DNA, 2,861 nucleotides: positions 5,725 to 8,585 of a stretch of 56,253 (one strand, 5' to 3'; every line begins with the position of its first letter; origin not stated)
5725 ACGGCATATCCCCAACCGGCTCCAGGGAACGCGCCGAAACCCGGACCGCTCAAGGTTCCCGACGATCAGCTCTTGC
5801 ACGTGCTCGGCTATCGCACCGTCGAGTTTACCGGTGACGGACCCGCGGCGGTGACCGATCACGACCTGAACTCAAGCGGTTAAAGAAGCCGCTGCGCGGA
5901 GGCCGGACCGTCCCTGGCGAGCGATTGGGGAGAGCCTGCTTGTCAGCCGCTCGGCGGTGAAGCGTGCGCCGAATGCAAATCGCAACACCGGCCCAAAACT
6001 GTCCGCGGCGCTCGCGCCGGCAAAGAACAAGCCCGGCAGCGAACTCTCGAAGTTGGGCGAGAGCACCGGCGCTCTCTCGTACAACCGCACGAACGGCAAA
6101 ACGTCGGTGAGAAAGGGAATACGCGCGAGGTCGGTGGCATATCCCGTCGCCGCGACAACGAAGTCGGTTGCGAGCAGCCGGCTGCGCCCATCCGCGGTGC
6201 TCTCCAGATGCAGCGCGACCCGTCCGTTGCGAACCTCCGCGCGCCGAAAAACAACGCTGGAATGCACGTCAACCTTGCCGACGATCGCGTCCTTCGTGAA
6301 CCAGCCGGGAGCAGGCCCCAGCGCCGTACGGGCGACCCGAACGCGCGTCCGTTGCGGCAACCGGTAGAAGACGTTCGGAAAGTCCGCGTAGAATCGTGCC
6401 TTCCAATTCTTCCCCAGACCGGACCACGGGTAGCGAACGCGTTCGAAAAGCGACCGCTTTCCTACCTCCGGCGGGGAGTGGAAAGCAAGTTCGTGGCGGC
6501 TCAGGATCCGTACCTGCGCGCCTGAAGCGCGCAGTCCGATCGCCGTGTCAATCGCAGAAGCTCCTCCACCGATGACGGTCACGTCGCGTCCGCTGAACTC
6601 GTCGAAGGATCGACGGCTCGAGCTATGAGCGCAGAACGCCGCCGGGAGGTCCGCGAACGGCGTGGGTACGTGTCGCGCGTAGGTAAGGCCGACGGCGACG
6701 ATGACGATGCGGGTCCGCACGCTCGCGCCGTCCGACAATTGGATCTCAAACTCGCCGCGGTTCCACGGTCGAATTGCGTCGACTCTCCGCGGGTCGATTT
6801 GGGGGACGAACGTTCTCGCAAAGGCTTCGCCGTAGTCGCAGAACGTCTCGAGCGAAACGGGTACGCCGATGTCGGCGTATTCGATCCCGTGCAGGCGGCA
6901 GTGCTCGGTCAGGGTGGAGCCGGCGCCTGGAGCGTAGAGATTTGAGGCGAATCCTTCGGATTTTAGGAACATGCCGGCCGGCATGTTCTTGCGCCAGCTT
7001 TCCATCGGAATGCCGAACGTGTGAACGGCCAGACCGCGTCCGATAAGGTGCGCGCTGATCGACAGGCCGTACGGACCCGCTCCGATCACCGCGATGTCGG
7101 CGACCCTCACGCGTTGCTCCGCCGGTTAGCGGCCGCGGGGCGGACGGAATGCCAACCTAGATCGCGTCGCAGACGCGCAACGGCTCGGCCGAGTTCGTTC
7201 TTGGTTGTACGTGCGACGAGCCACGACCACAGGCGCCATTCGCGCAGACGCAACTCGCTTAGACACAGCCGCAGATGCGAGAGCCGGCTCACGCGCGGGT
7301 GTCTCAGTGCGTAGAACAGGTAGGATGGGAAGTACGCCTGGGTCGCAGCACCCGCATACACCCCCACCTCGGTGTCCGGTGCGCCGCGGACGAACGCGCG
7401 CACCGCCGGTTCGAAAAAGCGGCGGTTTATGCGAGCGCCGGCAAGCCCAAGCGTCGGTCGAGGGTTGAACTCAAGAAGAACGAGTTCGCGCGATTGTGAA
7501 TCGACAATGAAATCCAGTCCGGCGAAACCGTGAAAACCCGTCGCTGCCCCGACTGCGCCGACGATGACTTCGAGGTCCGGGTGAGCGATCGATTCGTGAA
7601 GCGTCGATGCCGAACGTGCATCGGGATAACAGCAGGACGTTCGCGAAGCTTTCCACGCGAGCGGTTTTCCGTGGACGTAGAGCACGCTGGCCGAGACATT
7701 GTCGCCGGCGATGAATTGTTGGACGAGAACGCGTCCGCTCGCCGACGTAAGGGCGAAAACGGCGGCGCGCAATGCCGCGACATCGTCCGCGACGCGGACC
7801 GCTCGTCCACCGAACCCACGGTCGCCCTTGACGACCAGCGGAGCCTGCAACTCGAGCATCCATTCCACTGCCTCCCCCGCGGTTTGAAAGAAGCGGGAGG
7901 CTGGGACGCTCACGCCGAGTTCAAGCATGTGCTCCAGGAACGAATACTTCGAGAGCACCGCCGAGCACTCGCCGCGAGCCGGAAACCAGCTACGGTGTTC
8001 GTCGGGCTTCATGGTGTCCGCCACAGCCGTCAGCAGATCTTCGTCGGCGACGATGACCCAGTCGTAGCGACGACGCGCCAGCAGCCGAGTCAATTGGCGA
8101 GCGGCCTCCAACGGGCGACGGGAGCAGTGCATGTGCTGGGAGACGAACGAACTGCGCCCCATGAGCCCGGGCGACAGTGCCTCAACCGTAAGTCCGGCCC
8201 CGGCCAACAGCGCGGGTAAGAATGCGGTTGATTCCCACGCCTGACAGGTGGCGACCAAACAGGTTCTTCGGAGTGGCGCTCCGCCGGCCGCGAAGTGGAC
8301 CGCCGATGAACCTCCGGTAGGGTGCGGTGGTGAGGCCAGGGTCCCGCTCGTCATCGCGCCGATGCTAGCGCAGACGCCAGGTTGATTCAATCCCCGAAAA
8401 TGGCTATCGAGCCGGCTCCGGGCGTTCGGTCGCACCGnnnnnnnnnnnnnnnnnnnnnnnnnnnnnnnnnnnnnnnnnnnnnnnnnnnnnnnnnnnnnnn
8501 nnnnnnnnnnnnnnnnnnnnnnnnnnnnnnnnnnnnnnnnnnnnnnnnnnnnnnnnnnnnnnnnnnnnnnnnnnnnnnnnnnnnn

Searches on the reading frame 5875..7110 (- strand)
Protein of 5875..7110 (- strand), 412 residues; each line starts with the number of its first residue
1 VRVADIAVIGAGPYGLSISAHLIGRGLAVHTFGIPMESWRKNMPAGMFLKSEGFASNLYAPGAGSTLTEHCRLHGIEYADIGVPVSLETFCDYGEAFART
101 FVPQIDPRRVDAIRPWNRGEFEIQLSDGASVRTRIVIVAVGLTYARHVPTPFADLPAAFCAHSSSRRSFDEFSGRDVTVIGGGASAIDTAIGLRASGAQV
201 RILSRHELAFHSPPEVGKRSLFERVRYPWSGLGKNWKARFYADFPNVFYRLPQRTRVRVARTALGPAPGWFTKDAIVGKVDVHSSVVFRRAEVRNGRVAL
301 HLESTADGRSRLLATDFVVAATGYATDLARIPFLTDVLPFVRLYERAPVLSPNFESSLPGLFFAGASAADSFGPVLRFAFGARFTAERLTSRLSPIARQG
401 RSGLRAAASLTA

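Call 63: search_protein_families(library=pfam, proteins=[window:5875-7110:-])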
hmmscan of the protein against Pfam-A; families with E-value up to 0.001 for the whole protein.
window:5875-7110:- (412 aa): 6 families
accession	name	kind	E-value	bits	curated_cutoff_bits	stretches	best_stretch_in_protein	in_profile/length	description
PF13738.12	Pyr_redox_3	-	1.2e-19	71.2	30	1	8-208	2-198/305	Pyridine nucleotide-disulphide oxidoreductase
PF13434.12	Lys_Orn_oxgnase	-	1.3e-09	38.1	21.3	1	121-194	132-208/339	L-lysine 6-monooxygenase/L-ornithine 5-monooxygenase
PF07992.20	Pyr_redox_2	-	3.7e-08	33.6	26.1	1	5-207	2-175/291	Pyridine nucleotide-disulphide oxidoreductase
PF00070.33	Pyr_redox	-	3e-05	24.9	22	0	177-208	2-33/82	Pyridine nucleotide-disulphide oxidoreductase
PF01266.30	DAO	-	3.5e-05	23.9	27.9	0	176-211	1-37/353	FAD dependent oxidoreductase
PF05834.18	Lycopene_cycl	-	0.00055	19.6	23.4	0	5-30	1-28/380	Lycopene cyclase protein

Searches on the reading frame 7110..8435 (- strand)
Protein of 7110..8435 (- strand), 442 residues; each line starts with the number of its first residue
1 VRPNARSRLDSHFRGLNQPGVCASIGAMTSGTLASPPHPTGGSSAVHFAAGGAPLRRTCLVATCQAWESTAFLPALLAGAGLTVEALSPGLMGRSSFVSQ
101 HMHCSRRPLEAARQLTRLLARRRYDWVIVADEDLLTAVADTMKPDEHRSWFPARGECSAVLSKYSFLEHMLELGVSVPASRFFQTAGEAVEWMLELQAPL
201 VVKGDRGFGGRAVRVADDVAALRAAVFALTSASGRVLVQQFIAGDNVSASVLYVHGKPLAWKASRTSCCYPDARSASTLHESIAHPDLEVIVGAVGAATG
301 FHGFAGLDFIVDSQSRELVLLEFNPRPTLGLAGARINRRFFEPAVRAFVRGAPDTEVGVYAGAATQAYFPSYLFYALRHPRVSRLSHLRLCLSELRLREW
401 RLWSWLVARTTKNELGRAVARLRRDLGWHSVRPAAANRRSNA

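Call 63: search_protein_families(library=pfam, proteins=[window:7110-8435:-])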
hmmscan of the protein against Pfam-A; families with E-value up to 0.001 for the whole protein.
window:7110-8435:- (442 aa): 2 families
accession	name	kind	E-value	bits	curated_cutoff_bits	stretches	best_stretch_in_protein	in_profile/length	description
PF02655.19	ATP-grasp_3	-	1.8e-11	44.8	23.2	1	162-328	3-158/160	ATP-grasp domain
PF02786.22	CPSase_L_D2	-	2.6e-05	24.3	19.8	0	163-244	2-91/211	Carbamoyl-phosphate synthase L chain, ATP binding domain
